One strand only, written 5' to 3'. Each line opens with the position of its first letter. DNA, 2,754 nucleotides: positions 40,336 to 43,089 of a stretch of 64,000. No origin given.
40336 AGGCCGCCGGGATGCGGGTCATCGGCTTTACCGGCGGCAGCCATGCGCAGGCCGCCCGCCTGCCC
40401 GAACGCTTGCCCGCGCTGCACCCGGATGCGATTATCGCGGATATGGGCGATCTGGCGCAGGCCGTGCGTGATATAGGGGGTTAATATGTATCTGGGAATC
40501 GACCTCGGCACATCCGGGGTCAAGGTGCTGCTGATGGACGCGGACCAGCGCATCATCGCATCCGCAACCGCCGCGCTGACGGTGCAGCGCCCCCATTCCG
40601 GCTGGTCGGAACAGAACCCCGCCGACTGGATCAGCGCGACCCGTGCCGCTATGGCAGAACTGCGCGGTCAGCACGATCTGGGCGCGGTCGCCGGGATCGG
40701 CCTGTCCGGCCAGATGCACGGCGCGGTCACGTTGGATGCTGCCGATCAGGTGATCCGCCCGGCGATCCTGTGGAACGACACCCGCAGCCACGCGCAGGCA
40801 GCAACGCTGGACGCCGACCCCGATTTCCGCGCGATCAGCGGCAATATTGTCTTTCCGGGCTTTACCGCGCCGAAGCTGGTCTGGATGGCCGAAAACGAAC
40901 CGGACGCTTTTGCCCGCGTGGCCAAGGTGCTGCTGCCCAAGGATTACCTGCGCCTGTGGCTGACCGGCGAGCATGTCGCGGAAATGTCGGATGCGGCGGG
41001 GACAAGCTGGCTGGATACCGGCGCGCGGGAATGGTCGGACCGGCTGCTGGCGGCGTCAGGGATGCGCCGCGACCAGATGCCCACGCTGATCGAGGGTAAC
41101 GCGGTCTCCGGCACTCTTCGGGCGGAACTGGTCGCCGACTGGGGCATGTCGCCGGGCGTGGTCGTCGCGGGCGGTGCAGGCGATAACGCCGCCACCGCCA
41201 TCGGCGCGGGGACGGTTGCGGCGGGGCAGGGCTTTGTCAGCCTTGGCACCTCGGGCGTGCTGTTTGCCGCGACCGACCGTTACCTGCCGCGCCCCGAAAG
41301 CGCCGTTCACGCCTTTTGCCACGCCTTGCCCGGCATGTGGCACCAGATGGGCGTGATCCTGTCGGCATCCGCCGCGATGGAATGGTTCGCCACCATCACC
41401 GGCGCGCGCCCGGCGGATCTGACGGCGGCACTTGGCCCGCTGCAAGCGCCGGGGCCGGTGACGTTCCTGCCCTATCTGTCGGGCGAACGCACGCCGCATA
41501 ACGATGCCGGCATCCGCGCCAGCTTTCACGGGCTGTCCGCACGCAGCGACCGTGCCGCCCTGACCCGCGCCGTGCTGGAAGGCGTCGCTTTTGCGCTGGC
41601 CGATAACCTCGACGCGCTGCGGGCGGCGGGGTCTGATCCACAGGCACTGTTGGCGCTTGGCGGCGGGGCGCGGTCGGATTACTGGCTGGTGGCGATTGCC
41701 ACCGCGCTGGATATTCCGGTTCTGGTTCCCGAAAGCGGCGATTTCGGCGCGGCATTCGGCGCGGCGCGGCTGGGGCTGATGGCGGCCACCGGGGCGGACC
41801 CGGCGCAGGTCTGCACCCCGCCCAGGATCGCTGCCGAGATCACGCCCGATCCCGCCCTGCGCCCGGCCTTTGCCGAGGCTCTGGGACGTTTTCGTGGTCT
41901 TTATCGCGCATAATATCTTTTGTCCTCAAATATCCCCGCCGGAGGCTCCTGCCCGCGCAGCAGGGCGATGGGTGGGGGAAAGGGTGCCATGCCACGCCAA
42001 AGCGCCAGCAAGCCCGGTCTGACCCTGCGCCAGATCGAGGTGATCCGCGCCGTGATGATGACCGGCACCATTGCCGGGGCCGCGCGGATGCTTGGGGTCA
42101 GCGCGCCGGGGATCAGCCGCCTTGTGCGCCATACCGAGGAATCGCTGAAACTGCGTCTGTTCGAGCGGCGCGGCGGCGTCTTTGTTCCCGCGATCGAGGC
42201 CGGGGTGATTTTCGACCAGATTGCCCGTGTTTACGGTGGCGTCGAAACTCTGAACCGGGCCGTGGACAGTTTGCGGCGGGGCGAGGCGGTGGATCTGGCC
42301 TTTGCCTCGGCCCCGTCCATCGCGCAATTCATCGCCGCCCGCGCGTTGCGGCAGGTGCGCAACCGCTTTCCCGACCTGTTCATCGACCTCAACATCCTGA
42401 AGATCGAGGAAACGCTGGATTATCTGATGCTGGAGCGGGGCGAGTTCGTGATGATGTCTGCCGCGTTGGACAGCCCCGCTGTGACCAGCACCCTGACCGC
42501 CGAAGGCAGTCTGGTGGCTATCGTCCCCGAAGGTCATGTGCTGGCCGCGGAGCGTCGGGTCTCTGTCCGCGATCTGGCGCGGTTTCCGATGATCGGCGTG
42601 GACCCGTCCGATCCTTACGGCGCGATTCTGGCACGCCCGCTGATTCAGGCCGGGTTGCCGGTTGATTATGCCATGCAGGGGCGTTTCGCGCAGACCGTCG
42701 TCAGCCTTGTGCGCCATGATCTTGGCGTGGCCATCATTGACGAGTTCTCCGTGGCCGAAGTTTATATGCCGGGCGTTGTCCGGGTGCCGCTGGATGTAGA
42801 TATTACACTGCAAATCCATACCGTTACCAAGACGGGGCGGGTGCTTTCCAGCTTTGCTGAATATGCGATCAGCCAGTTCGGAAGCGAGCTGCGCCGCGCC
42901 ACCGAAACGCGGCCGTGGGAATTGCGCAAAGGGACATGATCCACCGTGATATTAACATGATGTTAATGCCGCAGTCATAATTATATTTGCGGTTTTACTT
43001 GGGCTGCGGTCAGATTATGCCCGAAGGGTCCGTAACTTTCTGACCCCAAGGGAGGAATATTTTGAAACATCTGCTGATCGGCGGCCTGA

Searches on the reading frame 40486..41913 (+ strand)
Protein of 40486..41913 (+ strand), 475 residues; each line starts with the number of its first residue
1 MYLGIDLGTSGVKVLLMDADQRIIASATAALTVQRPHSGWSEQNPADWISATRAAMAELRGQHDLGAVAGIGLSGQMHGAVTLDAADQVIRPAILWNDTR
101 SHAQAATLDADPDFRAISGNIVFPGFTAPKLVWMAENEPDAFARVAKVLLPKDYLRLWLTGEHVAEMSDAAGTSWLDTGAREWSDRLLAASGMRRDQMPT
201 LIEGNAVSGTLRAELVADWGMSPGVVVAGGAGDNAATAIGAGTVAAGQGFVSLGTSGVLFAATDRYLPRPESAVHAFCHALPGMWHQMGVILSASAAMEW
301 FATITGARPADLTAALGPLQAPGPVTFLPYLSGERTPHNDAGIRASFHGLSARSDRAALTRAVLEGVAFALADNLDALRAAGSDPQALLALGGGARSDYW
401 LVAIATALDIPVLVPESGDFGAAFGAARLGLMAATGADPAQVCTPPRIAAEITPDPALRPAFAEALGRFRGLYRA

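Call 70: search_protein_families(library=pfam, proteins=[window:40486-41913:+])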
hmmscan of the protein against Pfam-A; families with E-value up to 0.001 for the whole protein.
window:40486-41913:+ (475 aa): 2 families
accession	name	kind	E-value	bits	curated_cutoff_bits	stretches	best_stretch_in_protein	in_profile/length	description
PF00370.27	FGGY_N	-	4.1e-70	236.6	28.8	1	1-240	1-245/245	FGGY family of carbohydrate kinases, N-terminal domain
PF02782.22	FGGY_C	-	5e-34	118.2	27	1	250-434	2-198/198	FGGY family of carbohydrate kinases, C-terminal domain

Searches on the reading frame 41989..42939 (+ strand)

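Call 70: search_protein_families(library=pfam, proteins=[window:41989-42939:+])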
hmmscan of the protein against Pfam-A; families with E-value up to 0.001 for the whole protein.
window:41989-42939:+ (316 aa): 2 families
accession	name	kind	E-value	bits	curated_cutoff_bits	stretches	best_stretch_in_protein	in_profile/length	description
PF03466.25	LysR_substrate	-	6.9e-23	81.6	28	1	102-291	7-198/209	LysR substrate binding domain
PF00126.33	HTH_1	-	2.3e-12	47.1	26.6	1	13-62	1-52/60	Bacterial regulatory helix-turn-helix protein, lysR family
